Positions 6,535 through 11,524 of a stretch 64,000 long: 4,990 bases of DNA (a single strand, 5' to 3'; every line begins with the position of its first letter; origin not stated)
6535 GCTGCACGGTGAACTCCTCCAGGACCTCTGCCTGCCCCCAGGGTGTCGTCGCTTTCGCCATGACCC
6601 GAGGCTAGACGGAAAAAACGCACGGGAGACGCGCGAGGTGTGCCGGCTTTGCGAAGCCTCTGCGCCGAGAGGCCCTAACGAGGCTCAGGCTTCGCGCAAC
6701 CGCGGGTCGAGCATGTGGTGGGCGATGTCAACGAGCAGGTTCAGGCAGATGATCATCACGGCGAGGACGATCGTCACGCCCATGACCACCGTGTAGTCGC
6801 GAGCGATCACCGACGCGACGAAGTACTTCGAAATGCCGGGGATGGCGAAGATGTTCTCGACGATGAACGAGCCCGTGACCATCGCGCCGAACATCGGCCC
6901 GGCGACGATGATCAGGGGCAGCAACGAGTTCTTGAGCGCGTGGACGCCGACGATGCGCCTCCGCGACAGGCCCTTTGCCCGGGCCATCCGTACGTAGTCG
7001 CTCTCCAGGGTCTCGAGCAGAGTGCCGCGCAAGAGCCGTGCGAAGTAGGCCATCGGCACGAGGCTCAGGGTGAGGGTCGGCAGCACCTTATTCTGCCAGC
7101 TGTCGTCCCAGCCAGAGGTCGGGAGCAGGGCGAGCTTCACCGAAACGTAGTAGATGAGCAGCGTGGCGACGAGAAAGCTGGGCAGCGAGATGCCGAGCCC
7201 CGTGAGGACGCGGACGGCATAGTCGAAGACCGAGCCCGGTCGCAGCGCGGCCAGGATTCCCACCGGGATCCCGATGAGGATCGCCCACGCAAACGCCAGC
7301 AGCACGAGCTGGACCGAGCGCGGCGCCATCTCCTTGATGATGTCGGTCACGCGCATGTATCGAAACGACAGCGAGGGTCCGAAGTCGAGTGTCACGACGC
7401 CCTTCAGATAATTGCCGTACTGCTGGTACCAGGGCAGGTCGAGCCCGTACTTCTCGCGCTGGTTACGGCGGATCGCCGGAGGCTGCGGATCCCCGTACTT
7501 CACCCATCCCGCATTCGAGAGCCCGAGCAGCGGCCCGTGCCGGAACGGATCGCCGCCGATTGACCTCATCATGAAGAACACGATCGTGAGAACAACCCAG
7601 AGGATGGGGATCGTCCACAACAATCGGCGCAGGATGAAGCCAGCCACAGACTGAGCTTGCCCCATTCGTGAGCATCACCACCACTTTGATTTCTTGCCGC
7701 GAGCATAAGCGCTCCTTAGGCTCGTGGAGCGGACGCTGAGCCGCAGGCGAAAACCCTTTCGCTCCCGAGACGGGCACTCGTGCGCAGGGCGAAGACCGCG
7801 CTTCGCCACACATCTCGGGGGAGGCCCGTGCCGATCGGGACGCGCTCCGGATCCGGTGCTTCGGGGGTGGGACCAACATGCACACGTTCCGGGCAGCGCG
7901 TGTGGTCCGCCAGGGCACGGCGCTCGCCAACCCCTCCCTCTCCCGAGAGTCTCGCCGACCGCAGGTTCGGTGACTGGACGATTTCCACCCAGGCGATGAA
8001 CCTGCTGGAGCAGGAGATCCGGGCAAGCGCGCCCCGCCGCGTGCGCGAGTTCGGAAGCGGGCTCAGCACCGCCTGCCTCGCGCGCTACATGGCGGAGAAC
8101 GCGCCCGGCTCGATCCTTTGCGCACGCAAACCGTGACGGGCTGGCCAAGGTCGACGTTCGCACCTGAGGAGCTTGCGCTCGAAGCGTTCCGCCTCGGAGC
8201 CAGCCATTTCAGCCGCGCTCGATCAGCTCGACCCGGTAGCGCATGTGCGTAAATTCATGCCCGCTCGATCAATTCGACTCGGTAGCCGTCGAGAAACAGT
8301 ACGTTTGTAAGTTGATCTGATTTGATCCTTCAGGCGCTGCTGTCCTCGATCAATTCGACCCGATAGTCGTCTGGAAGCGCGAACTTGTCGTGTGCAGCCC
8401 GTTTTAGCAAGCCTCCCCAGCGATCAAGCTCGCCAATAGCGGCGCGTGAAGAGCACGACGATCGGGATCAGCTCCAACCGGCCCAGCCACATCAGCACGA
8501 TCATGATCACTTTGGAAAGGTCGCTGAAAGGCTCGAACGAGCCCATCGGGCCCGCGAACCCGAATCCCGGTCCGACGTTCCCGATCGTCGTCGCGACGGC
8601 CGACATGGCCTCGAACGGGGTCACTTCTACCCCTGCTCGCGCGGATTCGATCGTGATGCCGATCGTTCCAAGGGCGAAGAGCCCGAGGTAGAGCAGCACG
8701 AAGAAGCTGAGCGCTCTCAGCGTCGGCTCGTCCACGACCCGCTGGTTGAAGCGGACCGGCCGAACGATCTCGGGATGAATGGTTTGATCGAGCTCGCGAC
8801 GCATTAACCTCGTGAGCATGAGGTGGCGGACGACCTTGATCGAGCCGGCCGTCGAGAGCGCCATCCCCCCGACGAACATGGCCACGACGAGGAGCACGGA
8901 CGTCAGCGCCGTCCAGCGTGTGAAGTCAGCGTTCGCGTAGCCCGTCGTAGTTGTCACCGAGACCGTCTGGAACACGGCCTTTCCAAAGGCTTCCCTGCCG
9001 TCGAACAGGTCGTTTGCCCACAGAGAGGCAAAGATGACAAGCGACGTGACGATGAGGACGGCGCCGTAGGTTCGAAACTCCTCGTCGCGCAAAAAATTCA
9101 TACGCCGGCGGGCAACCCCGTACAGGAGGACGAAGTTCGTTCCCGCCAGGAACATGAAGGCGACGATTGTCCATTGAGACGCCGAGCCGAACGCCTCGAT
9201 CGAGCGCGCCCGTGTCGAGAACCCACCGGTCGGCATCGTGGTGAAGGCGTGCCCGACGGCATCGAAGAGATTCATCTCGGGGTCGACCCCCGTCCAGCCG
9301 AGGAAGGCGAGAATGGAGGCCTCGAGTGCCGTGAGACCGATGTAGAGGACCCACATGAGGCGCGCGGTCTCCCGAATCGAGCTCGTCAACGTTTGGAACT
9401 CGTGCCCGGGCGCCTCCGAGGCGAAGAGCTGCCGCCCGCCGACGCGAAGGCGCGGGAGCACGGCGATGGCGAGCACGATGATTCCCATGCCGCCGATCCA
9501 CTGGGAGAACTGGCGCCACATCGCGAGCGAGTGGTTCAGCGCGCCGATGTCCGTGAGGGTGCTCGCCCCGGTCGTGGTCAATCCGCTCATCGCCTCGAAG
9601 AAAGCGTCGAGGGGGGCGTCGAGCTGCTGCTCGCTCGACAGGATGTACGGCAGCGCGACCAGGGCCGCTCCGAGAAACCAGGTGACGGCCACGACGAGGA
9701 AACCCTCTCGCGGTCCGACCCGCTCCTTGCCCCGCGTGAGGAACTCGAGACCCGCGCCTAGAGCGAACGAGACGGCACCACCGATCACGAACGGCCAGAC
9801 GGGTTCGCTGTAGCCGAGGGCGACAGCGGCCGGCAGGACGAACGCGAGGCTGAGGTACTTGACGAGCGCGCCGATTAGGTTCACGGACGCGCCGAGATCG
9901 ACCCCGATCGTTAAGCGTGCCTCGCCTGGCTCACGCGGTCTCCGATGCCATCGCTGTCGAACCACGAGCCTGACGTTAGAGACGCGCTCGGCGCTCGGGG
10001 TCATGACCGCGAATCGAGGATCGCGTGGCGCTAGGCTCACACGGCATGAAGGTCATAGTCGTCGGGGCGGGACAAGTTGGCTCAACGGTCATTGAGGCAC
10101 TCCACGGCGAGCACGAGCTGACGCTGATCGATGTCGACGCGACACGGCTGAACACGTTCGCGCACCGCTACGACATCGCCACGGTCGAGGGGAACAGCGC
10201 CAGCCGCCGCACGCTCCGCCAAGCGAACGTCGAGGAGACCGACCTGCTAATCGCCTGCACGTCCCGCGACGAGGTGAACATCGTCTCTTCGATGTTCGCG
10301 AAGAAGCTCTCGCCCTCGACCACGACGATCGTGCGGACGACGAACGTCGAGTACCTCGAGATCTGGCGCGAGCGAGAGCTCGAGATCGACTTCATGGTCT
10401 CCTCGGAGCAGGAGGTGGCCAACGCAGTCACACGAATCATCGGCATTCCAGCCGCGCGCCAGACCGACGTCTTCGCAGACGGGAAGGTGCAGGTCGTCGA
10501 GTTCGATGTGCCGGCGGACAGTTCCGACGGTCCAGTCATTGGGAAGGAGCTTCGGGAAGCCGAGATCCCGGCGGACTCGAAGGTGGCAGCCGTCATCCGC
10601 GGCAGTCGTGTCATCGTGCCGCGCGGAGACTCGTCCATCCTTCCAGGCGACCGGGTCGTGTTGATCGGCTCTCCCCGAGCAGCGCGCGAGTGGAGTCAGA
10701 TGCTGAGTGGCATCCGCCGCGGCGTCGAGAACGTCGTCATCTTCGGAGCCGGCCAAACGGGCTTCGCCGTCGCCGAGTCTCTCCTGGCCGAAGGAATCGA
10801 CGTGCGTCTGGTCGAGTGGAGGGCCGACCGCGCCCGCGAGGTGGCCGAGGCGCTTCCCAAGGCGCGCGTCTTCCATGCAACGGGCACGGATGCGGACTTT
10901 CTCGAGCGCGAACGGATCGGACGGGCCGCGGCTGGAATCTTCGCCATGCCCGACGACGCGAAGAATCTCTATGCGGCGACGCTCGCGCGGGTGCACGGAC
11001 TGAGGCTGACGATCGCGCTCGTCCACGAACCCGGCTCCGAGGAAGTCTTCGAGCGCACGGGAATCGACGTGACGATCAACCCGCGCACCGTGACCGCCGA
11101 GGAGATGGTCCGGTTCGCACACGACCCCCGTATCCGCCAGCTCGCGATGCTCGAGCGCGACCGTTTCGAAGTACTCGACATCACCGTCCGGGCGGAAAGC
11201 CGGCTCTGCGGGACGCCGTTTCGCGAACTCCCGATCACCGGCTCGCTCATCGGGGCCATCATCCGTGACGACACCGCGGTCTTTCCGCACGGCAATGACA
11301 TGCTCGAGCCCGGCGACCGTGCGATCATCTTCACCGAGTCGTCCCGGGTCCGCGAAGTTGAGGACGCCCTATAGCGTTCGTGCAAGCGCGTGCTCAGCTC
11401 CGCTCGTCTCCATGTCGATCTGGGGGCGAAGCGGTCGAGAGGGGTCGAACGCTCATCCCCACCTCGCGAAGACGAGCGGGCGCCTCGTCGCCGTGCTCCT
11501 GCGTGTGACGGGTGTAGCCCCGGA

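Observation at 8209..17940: Dispersed repeat family made of VOC/glyoxalase gene 3' tails (five loci in under 10 kb), twice as an ordered a-b-c composite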

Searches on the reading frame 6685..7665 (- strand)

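Call 7: search_protein_families(library=pfam, proteins=[window:6685-7665:-], max_evalue=0.01)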
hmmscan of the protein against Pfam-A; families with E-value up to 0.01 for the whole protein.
window:6685-7665:- (326 aa): 2 families
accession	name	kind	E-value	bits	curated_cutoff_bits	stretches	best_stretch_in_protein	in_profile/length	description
PF00528.27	BPD_transp_1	-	9.7e-39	133.4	26.4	1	132-324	1-183/184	Binding-protein-dependent transport system inner membrane component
PF19300.4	BPD_transp_1_N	-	0.00096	19.8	23.8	0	10-92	4-74/114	Binding-prot-dependent transport system membrane comp, N-term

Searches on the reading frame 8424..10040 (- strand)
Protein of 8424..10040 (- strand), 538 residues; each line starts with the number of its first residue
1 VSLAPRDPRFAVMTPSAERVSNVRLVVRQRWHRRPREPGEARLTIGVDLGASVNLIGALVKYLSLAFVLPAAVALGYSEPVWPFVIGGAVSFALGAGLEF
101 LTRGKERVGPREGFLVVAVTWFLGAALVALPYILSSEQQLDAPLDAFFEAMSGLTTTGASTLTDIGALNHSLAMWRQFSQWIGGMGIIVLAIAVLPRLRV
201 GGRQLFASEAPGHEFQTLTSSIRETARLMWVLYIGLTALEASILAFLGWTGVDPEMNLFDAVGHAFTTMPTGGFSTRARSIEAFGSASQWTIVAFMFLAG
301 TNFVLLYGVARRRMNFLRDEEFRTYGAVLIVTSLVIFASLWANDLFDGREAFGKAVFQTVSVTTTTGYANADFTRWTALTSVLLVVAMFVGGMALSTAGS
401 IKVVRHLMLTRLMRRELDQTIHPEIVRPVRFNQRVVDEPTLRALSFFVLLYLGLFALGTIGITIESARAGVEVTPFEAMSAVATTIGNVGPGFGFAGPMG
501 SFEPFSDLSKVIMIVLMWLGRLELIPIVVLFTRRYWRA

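Call 7: search_protein_families(library=pfam, proteins=[window:8424-10040:-], max_evalue=0.01)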
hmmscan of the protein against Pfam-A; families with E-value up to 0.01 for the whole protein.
window:8424-10040:- (538 aa): 1 family
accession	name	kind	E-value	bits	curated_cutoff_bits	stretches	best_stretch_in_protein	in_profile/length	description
PF02386.22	TrkH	-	9.8e-73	245.8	27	1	84-532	5-491/502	Cation transport protein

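Call 44: find_homologous_proteins(query=window:8424-10040:-, max_evalue=1e-50)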
Query window:8424-10040:- (538 aa): 7938 proteins with E <= 1e-50 among 8000 candidates; the best 120 are listed.
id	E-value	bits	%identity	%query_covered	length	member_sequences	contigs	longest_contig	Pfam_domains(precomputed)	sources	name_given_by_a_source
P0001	7.3e-297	1003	91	95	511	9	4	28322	PF02386.23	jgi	jgi:trk/ktr system potassium uptake protein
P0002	1.3e-285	966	88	92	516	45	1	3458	PF02386.23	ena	-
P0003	1.9e-264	896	82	92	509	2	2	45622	PF02386.23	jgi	jgi:trk system potassium uptake protein TrkH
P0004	8.2e-245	832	74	95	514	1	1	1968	PF02386.23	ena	-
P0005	2.3e-241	820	72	94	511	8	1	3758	PF02386.23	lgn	-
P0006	8.7e-235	798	73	92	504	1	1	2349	PF02386.23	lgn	-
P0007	4.1e-230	783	71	91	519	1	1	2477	PF02386.23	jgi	jgi:trk system potassium uptake protein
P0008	4.8e-225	766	71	90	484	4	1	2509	PF02386.23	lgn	-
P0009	1.3e-224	765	69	94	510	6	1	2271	PF02386.23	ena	-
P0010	5.5e-216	736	66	91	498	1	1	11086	PF02386.23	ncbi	-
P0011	9.5e-212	722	65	91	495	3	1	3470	PF02386.23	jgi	jgi:trk system potassium uptake protein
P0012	1.8e-207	708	62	96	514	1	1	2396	PF02386.23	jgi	jgi:trk system potassium uptake protein TrkH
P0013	2.9e-206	704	64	93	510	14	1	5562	PF02386.23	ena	-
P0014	1.3e-204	699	65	92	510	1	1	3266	PF02386.23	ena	-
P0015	3.8e-204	697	64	94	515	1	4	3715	PF02386.23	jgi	jgi:trk system potassium uptake protein TrkH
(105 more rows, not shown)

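Call 45: find_encoding_contigs(protein=P0001, flank=10000, max_places=4)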
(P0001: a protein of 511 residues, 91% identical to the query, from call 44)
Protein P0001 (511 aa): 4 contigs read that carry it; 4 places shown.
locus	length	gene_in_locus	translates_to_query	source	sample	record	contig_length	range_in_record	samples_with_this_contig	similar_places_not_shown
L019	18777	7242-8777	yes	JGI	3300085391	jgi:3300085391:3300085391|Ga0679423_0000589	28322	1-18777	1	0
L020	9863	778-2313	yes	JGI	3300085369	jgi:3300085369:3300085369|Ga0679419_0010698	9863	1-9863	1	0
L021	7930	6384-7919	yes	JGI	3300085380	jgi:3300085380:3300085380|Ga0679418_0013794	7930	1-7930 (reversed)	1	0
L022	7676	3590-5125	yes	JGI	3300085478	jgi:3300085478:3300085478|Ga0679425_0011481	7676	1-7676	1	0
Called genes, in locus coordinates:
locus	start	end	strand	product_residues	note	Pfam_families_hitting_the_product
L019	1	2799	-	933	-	?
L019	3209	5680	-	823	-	PF00211:Guanylate_cyc, PF00931:NB-ARC (weak), PF13374:TPR_10 (faint), PF13424:TPR_12 (weak)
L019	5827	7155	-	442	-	PF01262:AlaDh_PNT_C (faint), PF01488:Shikimate_DH (faint), PF02254:TrkA_N, PF02558:ApbA (faint), PF13241:NAD_binding_7 (weak), PF02080:TrkA_C, PF02254:TrkA_N, PF02080:TrkA_C, +5 more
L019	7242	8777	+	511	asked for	PF02386:TrkH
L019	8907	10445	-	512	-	PF18604:PreAtp-grasp (weak), PF24923:ATP-grasp_IQCH, PF18105:PGM1_C (weak)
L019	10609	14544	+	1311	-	PF00069:Pkinase, PF01636:APH (faint), PF07714:PK_Tyr_Ser-Thr, PF21959:DUF6923 (faint), PF00496:SBP_bac_5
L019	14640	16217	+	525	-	PF02225:PA, PF04389:Peptidase_M28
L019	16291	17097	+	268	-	PF01113:DapB_N, PF01118:Semialdhyde_dh (weak), PF03447:NAD_binding_3 (weak), PF05173:DapB_C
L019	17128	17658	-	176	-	PF13302:Acetyltransf_3, PF13523:Acetyltransf_8 (faint), PF00583:Acetyltransf_1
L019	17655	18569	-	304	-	PF00892:EamA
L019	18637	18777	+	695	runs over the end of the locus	PF18072:FGAR-AT_linker, PF00586:AIRS, PF02769:AIRS_C, PF00586:AIRS, PF02769:AIRS_C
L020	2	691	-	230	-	?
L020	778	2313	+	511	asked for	PF02386:TrkH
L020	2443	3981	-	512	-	PF18604:PreAtp-grasp (weak), PF24923:ATP-grasp_IQCH, PF18105:PGM1_C (weak)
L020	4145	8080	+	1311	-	PF00069:Pkinase, PF01636:APH (faint), PF07714:PK_Tyr_Ser-Thr, PF21959:DUF6923 (faint), PF00496:SBP_bac_5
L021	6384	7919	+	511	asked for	PF02386:TrkH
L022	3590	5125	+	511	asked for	PF02386:TrkH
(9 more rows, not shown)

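Call 46: find_encoding_contigs(protein=P0003, flank=10000, max_places=3)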
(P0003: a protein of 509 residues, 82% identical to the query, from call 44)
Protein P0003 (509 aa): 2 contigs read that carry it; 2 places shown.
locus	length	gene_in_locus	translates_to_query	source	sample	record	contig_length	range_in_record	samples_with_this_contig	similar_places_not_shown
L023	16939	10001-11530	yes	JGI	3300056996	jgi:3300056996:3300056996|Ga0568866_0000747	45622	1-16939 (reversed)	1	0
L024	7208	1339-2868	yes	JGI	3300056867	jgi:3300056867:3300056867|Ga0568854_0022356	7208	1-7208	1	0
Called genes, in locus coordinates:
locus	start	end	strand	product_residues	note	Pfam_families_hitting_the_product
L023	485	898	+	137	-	-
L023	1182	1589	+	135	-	PF14018:DUF4234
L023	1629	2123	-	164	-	-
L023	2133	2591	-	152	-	PF03167:UDG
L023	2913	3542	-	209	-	PF00034:Cytochrom_C, PF13442:Cytochrome_CBB3 (weak)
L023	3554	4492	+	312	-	PF02673:BacA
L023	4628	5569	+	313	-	PF00924:MS_channel_2nd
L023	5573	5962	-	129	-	PF00571:CBS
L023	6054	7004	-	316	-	PF01925:TauE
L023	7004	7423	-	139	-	PF00582:Usp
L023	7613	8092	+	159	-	PF13380:CoA_binding_2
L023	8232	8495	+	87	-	-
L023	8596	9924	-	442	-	PF01262:AlaDh_PNT_C (faint), PF01488:Shikimate_DH (faint), PF02254:TrkA_N, PF03435:Sacchrp_dh_NADP (faint), PF03807:F420_oxidored (faint), PF02080:TrkA_C, PF02254:TrkA_N, PF02080:TrkA_C, +3 more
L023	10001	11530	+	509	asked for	PF02386:TrkH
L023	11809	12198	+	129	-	PF13474:SnoaL_3, PF14534:DUF4440 (weak), PF12680:SnoaL_2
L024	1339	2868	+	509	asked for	PF02386:TrkH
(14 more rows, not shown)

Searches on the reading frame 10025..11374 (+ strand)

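Call 7: search_protein_families(library=pfam, proteins=[window:10025-11374:+], max_evalue=0.01)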
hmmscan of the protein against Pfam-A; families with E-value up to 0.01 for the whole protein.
window:10025-11374:+ (449 aa): 24 families
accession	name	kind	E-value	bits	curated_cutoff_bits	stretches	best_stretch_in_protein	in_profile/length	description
PF02254.24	TrkA_N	-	9e-46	155.4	23.8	2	10-126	1-115/116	TrkA-N domain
PF02080.26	TrkA_C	-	2.8e-22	78.8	27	2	167-222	8-65/71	TrkA-C domain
PF01488.26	Shikimate_DH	-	2.3e-09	37.9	24.3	1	6-97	11-101/138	Shikimate / quinate 5-dehydrogenase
PF13241.12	NAD_binding_7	-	8.4e-09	36.4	22.1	1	3-85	3-75/104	Putative NAD(P)-binding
PF01262.27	AlaDh_PNT_C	-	2.7e-07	30.7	23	1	7-78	28-99/214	Alanine dehydrogenase/PNT, C-terminal domain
PF02558.23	ApbA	-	2.9e-07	30.7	22.2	1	10-98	1-93/150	Ketopantoate reductase PanE/ApbA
PF03435.24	Sacchrp_dh_NADP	-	6.6e-07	30.2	25.1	1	10-79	1-76/129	Saccharopine dehydrogenase NADP binding domain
PF03807.23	F420_oxidored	-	1.2e-06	29.4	21.6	1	237-280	2-48/94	NADP oxidoreductase coenzyme F420-dependent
PF02737.24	3HCDH_N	-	6.6e-06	26.6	22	0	236-279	1-44/180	3-hydroxyacyl-CoA dehydrogenase, NAD binding domain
PF13460.12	NAD_binding_10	-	1.8e-05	25.1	27.2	0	15-83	3-72/184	NAD(P)H-binding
PF21799.2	MurD-like_N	-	1.9e-05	25.3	27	1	236-294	2-58/88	Mur ligase MurD-like, N-terminal domain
PF01494.25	FAD_binding_3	-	0.00019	21.2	22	1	236-284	3-46/349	FAD binding domain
PF00899.27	ThiF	-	0.0002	21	28.1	0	8-39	21-54/238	ThiF family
PF07992.20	Pyr_redox_2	-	0.00032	20.7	26.1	0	236-305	2-67/291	Pyridine nucleotide-disulphide oxidoreductase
PF02826.25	2-Hacid_dh_C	-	0.00037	20.4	25.1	0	222-283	22-85/178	D-isomer specific 2-hydroxyacid dehydrogenase, NAD binding domain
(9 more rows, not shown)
